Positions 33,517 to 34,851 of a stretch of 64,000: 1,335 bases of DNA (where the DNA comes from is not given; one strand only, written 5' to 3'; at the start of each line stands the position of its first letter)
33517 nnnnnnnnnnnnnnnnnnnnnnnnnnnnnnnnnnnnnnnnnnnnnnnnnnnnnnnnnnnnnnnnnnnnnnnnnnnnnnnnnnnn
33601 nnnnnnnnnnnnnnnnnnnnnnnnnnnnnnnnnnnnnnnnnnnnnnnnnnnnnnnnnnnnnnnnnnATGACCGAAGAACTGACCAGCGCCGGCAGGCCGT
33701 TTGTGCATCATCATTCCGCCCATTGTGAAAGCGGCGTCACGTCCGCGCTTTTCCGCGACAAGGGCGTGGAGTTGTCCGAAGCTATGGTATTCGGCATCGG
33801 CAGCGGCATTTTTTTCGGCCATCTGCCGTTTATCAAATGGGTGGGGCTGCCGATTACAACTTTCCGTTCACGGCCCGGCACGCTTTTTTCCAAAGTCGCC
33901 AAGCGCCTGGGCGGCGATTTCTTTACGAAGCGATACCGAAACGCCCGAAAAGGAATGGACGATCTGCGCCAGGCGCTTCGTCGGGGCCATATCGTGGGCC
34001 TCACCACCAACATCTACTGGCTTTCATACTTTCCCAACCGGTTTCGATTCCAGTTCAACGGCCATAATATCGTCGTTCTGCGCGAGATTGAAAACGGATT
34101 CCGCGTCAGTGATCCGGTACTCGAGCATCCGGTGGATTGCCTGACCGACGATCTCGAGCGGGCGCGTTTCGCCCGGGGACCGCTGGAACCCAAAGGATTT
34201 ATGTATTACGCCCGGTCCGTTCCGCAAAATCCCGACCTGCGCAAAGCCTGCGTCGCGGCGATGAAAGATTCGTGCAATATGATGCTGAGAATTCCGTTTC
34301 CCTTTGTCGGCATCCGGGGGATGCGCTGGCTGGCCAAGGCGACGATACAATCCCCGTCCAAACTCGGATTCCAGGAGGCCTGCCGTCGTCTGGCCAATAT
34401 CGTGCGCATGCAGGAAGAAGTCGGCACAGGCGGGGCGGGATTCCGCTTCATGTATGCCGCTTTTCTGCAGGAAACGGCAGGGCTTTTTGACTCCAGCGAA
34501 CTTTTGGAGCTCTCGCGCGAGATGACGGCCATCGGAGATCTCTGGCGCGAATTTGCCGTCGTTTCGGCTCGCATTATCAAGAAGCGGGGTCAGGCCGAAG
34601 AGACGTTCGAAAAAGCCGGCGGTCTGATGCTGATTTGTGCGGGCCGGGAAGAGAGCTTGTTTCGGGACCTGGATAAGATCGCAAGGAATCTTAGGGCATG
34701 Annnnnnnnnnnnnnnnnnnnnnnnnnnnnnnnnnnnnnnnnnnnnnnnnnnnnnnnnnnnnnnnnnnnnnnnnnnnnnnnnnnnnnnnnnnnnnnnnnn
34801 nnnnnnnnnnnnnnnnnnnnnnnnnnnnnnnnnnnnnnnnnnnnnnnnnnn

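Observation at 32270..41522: Orphan ACP/KS/KS-like + B12-radical-SAM + BtrH-like + ABC-2 exporter + LpxL-like acyltransferase operon: candidate system for making and exporting a modified lipid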

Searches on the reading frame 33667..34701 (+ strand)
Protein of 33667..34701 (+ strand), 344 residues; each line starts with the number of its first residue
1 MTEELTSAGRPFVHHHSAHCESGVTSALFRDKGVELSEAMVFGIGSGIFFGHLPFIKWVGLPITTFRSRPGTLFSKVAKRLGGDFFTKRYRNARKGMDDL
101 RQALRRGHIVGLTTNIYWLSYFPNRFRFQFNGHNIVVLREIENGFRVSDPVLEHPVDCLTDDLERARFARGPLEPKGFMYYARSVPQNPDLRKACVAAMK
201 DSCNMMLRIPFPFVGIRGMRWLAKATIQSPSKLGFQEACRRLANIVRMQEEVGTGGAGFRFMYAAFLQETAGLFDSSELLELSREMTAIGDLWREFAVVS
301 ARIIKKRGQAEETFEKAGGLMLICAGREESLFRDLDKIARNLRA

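Call 4: search_protein_families(library=pfam, max_evalue=0.01, proteins=[window:33667-34701:+])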
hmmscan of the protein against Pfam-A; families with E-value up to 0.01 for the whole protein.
window:33667-34701:+ (344 aa): 2 families
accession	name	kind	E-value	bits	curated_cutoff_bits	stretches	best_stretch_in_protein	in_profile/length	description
PF16169.10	DUF4872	-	8.7e-50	169.3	28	1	161-335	1-173/173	Domain of unknown function (DUF4872)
PF14399.12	BtrH_N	-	1.6e-37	129.2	29.7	1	19-150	1-134/134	Butirosin biosynthesis protein H, N-terminal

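Call 5: search_protein_families(library=ncbifam, max_evalue=0.001, proteins=[window:33667-34701:+])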
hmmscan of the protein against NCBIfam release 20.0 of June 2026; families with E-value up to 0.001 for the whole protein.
window:33667-34701:+ (344 aa): 1 family
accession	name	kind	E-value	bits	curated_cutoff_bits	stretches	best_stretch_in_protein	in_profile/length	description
NF053550.1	DarH_acyl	equivalog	1.5e-120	402.3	300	1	12-335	2-324/325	BtrH-related acyltransferase DarH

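Call 25: search_protein_representatives(protein=window:33667-34701:+)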
Query: 344 residues. Proteins with E-value up to 0.001 (for the whole library): 927; up to 1e-10: 473; up to 1e-30: 119. The best 150 are listed.
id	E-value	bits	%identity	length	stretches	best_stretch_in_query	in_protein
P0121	8.3e-107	374.0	52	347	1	11-336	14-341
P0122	6.6e-90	318.4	47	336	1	11-335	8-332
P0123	1.5e-89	317.3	46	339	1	12-339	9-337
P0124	2.9e-88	313.0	46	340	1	10-336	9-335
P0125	6.8e-86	305.3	46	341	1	5-330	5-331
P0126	2.4e-83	296.9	46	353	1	12-336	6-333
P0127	1.0e-81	291.5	43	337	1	9-337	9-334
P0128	1.5e-81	291.0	47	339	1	16-340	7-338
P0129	2.0e-78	280.7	42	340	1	12-335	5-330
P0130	8.1e-77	275.4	44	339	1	12-335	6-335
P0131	4.9e-76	272.8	44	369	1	10-340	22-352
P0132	9.7e-74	265.3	40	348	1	12-343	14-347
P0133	1.1e-73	265.1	40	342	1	13-343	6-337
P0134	9.3e-72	258.8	45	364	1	12-309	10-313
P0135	1.2e-71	258.4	39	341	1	12-342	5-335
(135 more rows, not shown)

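Call 27: find_related_loci(query=A1, collection=genome_contigs, flank=10000)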
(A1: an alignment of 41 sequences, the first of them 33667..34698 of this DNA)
Query A1 (344 aa) in genome_contigs; peptide patterns used: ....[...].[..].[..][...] (x = any residue, [..] = any of these).
600 stretches matched a pattern (row limit reached: there are more); 598 encode a relative of the query (tblastn E <= 1e-3); the best 80 are kept; 80 distinct loci.
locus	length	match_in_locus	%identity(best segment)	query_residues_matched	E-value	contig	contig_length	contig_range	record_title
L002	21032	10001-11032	83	1-344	0e+0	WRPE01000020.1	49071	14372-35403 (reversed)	MAG: Syntrophaceae bacterium isolate X3_MaxBin.011 scaffold_487, whole genome shotgun sequence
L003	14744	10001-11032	78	1-344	0e+0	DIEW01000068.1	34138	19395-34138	MAG TPA_asm: Syntrophaceae bacterium UBA5764 UBA5764_contig_2403, whole genome shotgun sequence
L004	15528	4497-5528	78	1-344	0e+0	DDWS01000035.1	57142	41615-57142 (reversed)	MAG TPA_asm: Syntrophaceae bacterium UBA2280 UBA2280_contig_7163, whole genome shotgun sequence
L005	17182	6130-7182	73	1-344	3e-179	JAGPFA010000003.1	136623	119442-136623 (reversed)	MAG: Syntrophaceae bacterium isolate Gw_SlDig_bin_144 Gw_SlDig_95_length_136623_cov_17.262455, whole genome shotgun sequ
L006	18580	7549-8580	75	1-344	5e-177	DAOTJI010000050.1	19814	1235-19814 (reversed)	MAG TPA_asm: Smithellaceae bacterium isolate AMR_MDS_3003 NODE_3125_length_19814_cov_7.826509, whole genome shotgun sequ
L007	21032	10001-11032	71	1-344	3e-175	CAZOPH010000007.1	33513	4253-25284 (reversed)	MAG TPA_asm: uncultured Smithella sp. isolate SRP263991_co5_124 genome assembly, contig: NODE_2680_length_33513_cov_20.3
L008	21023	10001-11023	71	4-344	1e-170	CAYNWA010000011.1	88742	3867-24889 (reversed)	MAG TPA_asm: uncultured Smithella sp. isolate binchicken_co405_44 genome assembly, contig: NODE_323_length_88742_cov_36.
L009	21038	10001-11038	64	1-344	1e-155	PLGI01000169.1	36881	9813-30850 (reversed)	MAG: Syntrophaceae bacterium isolate bog_1110 73.20110800_S3D.35_contig_1416, whole genome shotgun sequence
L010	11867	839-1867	65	1-343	3e-153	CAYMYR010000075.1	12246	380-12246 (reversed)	MAG TPA_asm: uncultured Smithella sp. isolate binchicken_co269_98 genome assembly, contig: NODE_5102_length_12246_cov_13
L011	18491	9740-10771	77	1-344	0e+0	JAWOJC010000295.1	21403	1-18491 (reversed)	MAG: Smithellaceae bacterium isolate CWP6-1.bin.28 k191_711439, whole genome shotgun sequence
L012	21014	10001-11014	64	9-344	2e-149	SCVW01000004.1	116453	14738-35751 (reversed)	MAG: Smithella sp. isolate SDB_sulfate1 contig-11000000, whole genome shotgun sequence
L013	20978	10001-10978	52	12-335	2e-111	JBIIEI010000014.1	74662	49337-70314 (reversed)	MAG: Silvanigrellaceae bacterium isolate ME2000-09-26pf_3300044610_group1_bin154 Rohwer_bin1149_scaffold_156_c1, whole g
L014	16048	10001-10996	51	12-343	2e-106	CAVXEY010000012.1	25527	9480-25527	MAG: uncultured delta proteobacterium isolate MFD02416.bin.1.108 genome assembly, contig: contig_31551, whole genome sho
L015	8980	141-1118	46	12-337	2e-105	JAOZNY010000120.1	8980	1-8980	MAG: Bacteroidales bacterium isolate GMC4.concoct.290_sub GMC4_12206_length_8980_cov_24.352381, whole genome shotgun seq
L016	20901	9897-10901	46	1-335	1e-104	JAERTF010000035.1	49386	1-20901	MAG: Bacteroidetes bacterium isolate BH25 c_000000001433, whole genome shotgun sequence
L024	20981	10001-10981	47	12-338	1e-100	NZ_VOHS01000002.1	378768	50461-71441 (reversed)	Chitinophaga pinensis strain YS-16 tig00000004, whole genome shotgun sequence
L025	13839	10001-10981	47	12-337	3e-100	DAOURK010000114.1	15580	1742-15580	MAG TPA_asm: Pseudomonadota bacterium isolate CSMAG_150 CSMAG_150_k141_2994_length_15580_cov_1291.8151, whole genome sho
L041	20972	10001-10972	47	12-335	2e-98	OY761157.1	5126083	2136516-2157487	MAG: Geopsychrobacteraceae bacterium isolate 7e0229ee-3fa4-4a3a-a36e-7d24d540a0b4 genome assembly, chromosome: 1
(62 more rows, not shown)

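Call 29: search_protein_families(library=ncbifam, max_evalue=0.00001, proteins=[L024:5958-6626:+, L024:6967-7887:+, L024:8187-9323:+, L024:9520-9918:+, L024:11747-13036:+, L024:13174-13431:+, L024:13444-14658:+, L024:14648-15733:+, L024:15837-17570:-, L024:5112-5831:+])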
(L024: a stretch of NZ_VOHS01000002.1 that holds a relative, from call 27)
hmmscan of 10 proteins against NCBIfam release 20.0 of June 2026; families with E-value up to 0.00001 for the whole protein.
L024:5958-6626:+ (222 aa): 24 families
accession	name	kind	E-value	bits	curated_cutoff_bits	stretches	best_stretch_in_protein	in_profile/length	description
NF045667.1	MTase_DVU1556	equivalog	2.8e-18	66.2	155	1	36-191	9-163/213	DVU_1556 family methyltransferase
TIGR02072.1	BioC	equivalog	1e-15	58.2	184.95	1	42-192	28-175/244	malonyl-ACP O-methyltransferase BioC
NF047649.1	MTase_UXPK_star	exception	1.7e-13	50.2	460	1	47-154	75-182/283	methyltransferase/UXPK-star double selenoprotein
NF043040.1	corrin_prot_MT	hypoth_equivalog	6.1e-12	45.4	180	1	48-154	40-148/216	corrinoid protein-associated methyltransferase CpaM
NF008823.0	PRK11873.1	subfamily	8.5e-11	41.8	263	1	44-153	72-181/272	arsenite methyltransferase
TIGR01934.1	MenG_MenH_UbiE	subfamily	8.8e-11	41.5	158.35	1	43-153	33-141/223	ubiquinone/menaquinone biosynthesis methyltransferase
NF011650.0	PRK15068.1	equivalog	1.9e-10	40.1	209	1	38-154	111-226/324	tRNA 5-methoxyuridine(34)/uridine 5-oxyacetic acid(34) synthase CmoB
NF041536.1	ArsM_DUF2284_UU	exception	2.3e-10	39.4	575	1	49-211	76-245/459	arsenite methyltransferase/DUF2284 domain selenoprotein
NF041537.1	ArsM_AhpD_UU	exception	3.8e-10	39.1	510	1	48-156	75-183/345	arsenite methyltransferase/AhpD domain selenoprotein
TIGR00452.1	TIGR00452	equivalog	1.3e-09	37.3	275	1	50-197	118-271/316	tRNA 5-methoxyuridine(34)/uridine 5-oxyacetic acid(34) synthase CmoB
NF001244.0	PRK00216.1-5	equivalog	1.5e-09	37.5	216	1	40-153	39-154/236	bifunctional demethylmenaquinone methyltransferase/2-methoxy-6-polyprenyl-1,4-benzoquinol methylase UbiE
NF040539.1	AST_met_ArsM_2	exception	3.9e-09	36.7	240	1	34-152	41-162/262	putative arsinothricin biosynthesis methyltransferase ArsM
NF001241.0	PRK00216.1-2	equivalog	3.8e-08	33.3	327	1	40-160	42-154/231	demethylmenaquinone methyltransferase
NF007610.0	PRK10258.1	equivalog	3.8e-08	33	342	1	40-164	33-149/251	malonyl-ACP O-methyltransferase BioC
NF045882.1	PLipidMtase_Leg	equivalog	9.1e-08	32.1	390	1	51-154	44-144/207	phospholipid N-methyltransferase PmtA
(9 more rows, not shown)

L024:6967-7887:+ (306 aa): 0 families

L024:8187-9323:+ (378 aa): 8 families
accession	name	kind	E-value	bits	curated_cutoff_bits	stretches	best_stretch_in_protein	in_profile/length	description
NF053539.1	resorcinol_DarB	exception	2.1e-186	619.5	550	1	2-378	1-377/377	dialkylresorcinol biosynthesis protein DarB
NF005293.2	PRK06816.1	subfamily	2.8e-178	592.7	450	1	4-378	1-378/378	StlD/DarB family beta-ketosynthase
NF006829.0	PRK09352.1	subfamily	1.2e-19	70.4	249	2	2-158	3-148/322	beta-ketoacyl-ACP synthase 3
TIGR00747.1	fabH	subfamily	3.1e-15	56.1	292.1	1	5-157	4-145/322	beta-ketoacyl-ACP synthase III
NF006720.0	PRK09258.1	equivalog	1.3e-10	41.1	285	1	62-361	60-323/338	3-oxoacyl-ACP synthase III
NF005541.0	PRK07204.1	equivalog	2.9e-10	40.1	402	0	275-361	233-314/329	beta-ketoacyl-ACP synthase III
NF004623.0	PRK05963.1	equivalog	5.2e-09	35.8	437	1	7-134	9-125/328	beta-ketoacyl-ACP synthase III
TIGR01930.1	AcCoA-C-Actrans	subfamily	9.1e-06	24.8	240.55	0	63-177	20-136/385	acetyl-CoA C-acyltransferase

L024:9520-9918:+ (132 aa): 2 families
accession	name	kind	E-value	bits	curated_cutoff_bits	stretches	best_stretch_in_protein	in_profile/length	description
NF053545.1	flexirubin_DarG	equivalog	2.4e-57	192.6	170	1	1-129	1-129/129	flexirubin biosynthesis protein DarG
NF053536.1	DarG_fam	subfamily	3.2e-54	182.6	70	1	1-132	1-131/131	DarG family dialkylresorcinol biosynthesis protein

L024:11747-13036:+ (429 aa): 4 families
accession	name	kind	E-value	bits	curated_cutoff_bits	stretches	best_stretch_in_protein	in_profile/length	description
NF033858.1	ABC2_perm_RbbA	equivalog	6.2e-17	60.8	1050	1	226-425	710-905/909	ribosome-associated ATPase/putative transporter RbbA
NF038293.1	permease_SagH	equivalog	1.4e-11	43.9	450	1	248-421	197-364/370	SagH family ABC transporter permease subunit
TIGR00025.1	Mtu_efflux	paralog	4.1e-11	42.9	146.9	1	225-427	35-236/238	ABC transporter efflux protein, DrrB family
TIGR01291.1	nodJ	subfamily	2e-06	27.5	206.65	1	311-428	135-251/253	ABC-2 type transporter, NodJ family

L024:13174-13431:+ (85 aa): 10 families
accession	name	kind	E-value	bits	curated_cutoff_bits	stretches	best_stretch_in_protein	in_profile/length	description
NF006617.0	PRK09184.1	subfamily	1.1e-19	70.2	70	1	1-83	11-94/96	phosphopantetheine-binding protein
NF052616.1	ACP_for_OlsHI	equivalog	1.2e-10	41.6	130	1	1-84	1-82/83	ornithine lipid biosynthesis acyl carrier protein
TIGR00517.1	acyl_carrier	equivalog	4.1e-09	36.2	70.45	1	3-83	3-77/77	acyl carrier protein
NF002149.0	PRK00982.1-3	equivalog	1.1e-08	34.9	106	1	1-83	1-77/78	acyl carrier protein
NF002148.0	PRK00982.1-2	subfamily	3.2e-08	33.3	71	1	2-83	3-78/79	acyl carrier protein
NF005480.0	PRK07081.1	equivalog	5.9e-08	32.5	72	1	12-81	8-75/83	acyl carrier protein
NF002151.0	PRK00982.1-5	equivalog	3e-07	30.5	92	1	1-82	1-76/78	acyl carrier protein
NF058660.1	cispen_ACP_AmcB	equivalog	1.7e-06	28.1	80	1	20-83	17-79/80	cispentacin biosynthesis acyl carrier protein AmcB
NF005798.0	PRK07639.1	equivalog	2.8e-06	27.7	100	1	3-84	5-83/91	petrobactin biosynthesis protein AsbD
NF002150.0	PRK00982.1-4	subfamily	8e-06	26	66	1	6-83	8-79/80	acyl carrier protein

L024:13444-14658:+ (404 aa): 21 families
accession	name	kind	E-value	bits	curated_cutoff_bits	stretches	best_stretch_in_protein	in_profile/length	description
NF006618.0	PRK09185.1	subfamily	2.9e-92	309.7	407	1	3-401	3-392/394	beta-ketoacyl-ACP synthase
TIGR03150.1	fabF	equivalog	2.8e-86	289.7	493.75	1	4-399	2-406/407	beta-ketoacyl-ACP synthase II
NF005589.0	PRK07314.1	subfamily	1.4e-83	281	387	1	2-402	3-412/413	beta-ketoacyl-ACP synthase II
NF004970.0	PRK06333.1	subfamily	8.4e-73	245.6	525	1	2-403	3-423/424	beta-ketoacyl-ACP synthase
NF004618.0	PRK05952.1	equivalog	4.2e-67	226.7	455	1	4-401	3-382/384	beta-ketoacyl-ACP synthase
NF006274.0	PRK08439.1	equivalog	6.3e-65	219.5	621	1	3-401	2-405/406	beta-ketoacyl-ACP synthase II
NF058662.1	cispenta_AmcF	equivalog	4.2e-64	216.9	325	1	5-400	2-368/369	cispentacin biosynthesis acyltransferase subunit AmcF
NF005076.0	PRK06501.1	equivalog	1.6e-61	208.5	629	1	5-402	13-423/425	beta-ketoacyl-ACP synthase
NF005935.0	PRK07967.1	equivalog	2.6e-55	187.9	630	1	3-403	2-405/406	beta-ketoacyl-ACP synthase I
NF006587.0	PRK09116.1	equivalog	3.5e-53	180.8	470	1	3-402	2-407/408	beta-ketoacyl-ACP synthase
NF005490.0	PRK07103.1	equivalog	1.5e-52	179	445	1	2-401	3-412/414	polyketide beta-ketoacyl:acyl carrier protein synthase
NF005916.1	PRK07910.1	equivalog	1.6e-52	178.9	560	1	4-402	13-418/418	KasA/KasB family beta-ketoacyl-ACP synthase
NF006434.0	PRK08722.1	equivalog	8e-50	169.9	759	1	3-401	4-413/414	beta-ketoacyl-ACP synthase II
NF045894.1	PKS_plus_SDR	equivalog_domain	2.7e-25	88.2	1740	1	143-366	153-383/1515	type I polyketide synthase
NF041183.1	Pks2_ls1_myc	equivalog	9.3e-24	82.4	2400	1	82-366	97-379/2086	sulfolipid-1 biosynthesis phthioceranic/hydroxyphthioceranic acid synthase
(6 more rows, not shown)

L024:14648-15733:+ (361 aa): 2 families
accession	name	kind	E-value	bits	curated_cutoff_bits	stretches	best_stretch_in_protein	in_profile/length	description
TIGR03150.1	fabF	equivalog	4.8e-08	32.1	493.75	1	41-231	54-260/407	beta-ketoacyl-ACP synthase II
NF005589.0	PRK07314.1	subfamily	4.5e-06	25.7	387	1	42-216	58-243/413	beta-ketoacyl-ACP synthase II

L024:15837-17570:- (577 aa): 0 families

L024:5112-5831:+ (239 aa): 0 families

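Call 40: search_protein_families(library=pfam, max_evalue=0.001, proteins=[L024:6967-7887:+, L041:3969-5153:+, L041:8806-9375:+, L041:1145-2512:+])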
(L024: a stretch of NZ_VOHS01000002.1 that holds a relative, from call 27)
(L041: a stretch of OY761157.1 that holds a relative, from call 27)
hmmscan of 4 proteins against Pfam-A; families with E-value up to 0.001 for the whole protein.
L024:6967-7887:+ (306 aa): 0 families

L041:3969-5153:+ (394 aa): 2 families
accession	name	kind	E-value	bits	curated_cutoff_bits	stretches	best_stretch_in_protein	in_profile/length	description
PF00535.33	Glycos_transf_2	-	1.6e-24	87.2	23.3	1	10-162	2-163/168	Glycosyl transferase family 2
PF09835.14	DUF2062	-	9.6e-14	52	27.4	1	262-385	11-143/147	Uncharacterized protein conserved in bacteria (DUF2062)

L041:8806-9375:+ (189 aa): 2 families
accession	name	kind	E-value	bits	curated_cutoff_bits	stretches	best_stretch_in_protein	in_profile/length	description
PF09411.16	PagL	-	6.5e-19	68.8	23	1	91-187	40-135/136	Lipid A 3-O-deacylase (PagL)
PF13505.12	OMP_b-brl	-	5.8e-05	23.8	28.7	1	100-180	88-169/175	Outer membrane protein beta-barrel domain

L041:1145-2512:+ (455 aa): 3 families
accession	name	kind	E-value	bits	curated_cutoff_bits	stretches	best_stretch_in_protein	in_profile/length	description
PF04055.27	Radical_SAM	-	1.1e-19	71.7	29.5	1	188-343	4-161/166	Radical SAM superfamily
PF02310.24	B12-binding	-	1.4e-18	67.3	32.1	1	10-138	4-120/121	B12 binding domain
PF19864.5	Radical_SAM_N2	-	0.00018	21.4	29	1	93-149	79-132/151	Radical SAM proteins, N-terminal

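Call 50: search_solved_structures(query=window:33667-34701:+, max_evalue=0.1, show_alignments=1)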
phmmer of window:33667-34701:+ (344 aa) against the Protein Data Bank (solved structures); distinct sequences matched with E-value up to 0.1: 0.

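Call 53: search_solved_structures(query=L024:6967-7887:+, max_evalue=1)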
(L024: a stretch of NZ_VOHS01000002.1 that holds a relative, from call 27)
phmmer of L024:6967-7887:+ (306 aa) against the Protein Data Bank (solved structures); distinct sequences matched with E-value up to 1: 0.

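Call 58: search_protein_families(library=pfam, max_evalue=0.0001, proteins=[L008:98-496:+, L008:500-2053:+, L008:2050-2466:+, L008:2367-4196:+, L008:4204-4923:+, L008:5080-8154:+, L002:8256-8516:+, L003:8135-8560:+, L008:17217-17825:+, L002:16805-18337:+])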
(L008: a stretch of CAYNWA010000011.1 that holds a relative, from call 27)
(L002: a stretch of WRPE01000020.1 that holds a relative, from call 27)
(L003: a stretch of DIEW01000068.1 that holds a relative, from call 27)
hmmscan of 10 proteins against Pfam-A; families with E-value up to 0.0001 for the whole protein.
L008:98-496:+ (132 aa): 0 families

L008:500-2053:+ (517 aa): 1 family
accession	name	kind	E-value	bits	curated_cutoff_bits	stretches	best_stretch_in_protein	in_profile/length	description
PF00221.24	Lyase_aromatic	-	1.2e-154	515.9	27.3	1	18-484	2-465/466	Aromatic amino acid lyase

L008:2050-2466:+ (138 aa): 2 families
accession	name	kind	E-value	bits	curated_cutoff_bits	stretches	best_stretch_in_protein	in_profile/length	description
PF13279.12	4HBT_2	-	6.2e-11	43.3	25.5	1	18-133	5-119/122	Thioesterase-like superfamily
PF03061.28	4HBT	-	7.2e-05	23.5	20.6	0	23-87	2-58/79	Thioesterase superfamily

L008:2367-4196:+ (609 aa): 3 families
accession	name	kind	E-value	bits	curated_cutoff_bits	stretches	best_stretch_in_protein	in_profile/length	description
PF02645.21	DegV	-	6.4e-41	140.9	27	1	326-601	2-278/280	Uncharacterised protein, DegV family COG1307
PF02734.22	Dak2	-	2e-19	70.6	27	1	64-209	1-172/174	DAK2 domain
PF21645.3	FakA-like_M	-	1.1e-05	25.6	24.9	1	243-315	2-78/80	Fatty acid kinase subunit A-like, middle domain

L008:4204-4923:+ (239 aa): 1 family
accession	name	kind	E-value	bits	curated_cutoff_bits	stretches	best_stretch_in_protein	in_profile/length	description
PF00535.33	Glycos_transf_2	-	5.9e-25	88.6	23.3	1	14-132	2-125/168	Glycosyl transferase family 2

L008:5080-8154:+ (1024 aa): 8 families
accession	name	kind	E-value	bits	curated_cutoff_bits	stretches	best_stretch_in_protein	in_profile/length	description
PF13649.12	Methyltransf_25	-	4.2e-12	47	27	1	860-953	1-97/97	Methyltransferase domain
PF13489.12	Methyltransf_23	-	2.7e-11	43.9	27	1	853-1004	19-161/164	Methyltransferase domain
PF08241.18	Methyltransf_11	-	2.6e-10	41.2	21.2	1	861-957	1-95/95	Methyltransferase domain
PF08242.18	Methyltransf_12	-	1.3e-09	39.1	30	1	861-955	1-98/98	Methyltransferase domain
PF13847.12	Methyltransf_31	-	3.8e-08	33.6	27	1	858-961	5-113/145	Methyltransferase domain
PF02353.26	CMAS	-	1.4e-07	31.5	27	1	854-1007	60-215/273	Mycolic acid cyclopropane synthetase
PF03176.21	MMPL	-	4.6e-06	26.3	20.5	0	145-403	45-292/333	MMPL family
PF00891.24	Methyltransf_2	-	1.3e-05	25.1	22.3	1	854-1002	60-209/210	O-methyltransferase domain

L002:8256-8516:+ (86 aa): 0 families

L003:8135-8560:+ (141 aa): 1 family
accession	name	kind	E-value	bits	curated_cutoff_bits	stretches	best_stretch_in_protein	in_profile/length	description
PF00582.32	Usp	-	3.7e-15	57.1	24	1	9-139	2-141/141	Universal stress protein family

L008:17217-17825:+ (202 aa): 0 families

L002:16805-18337:+ (510 aa): 2 families
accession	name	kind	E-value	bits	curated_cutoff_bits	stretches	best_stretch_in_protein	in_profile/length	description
PF04055.27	Radical_SAM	-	6.5e-26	91.9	29.5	1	238-400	1-166/166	Radical SAM superfamily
PF02310.24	B12-binding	-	1.1e-21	77.3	32.1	1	56-173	7-120/121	B12 binding domain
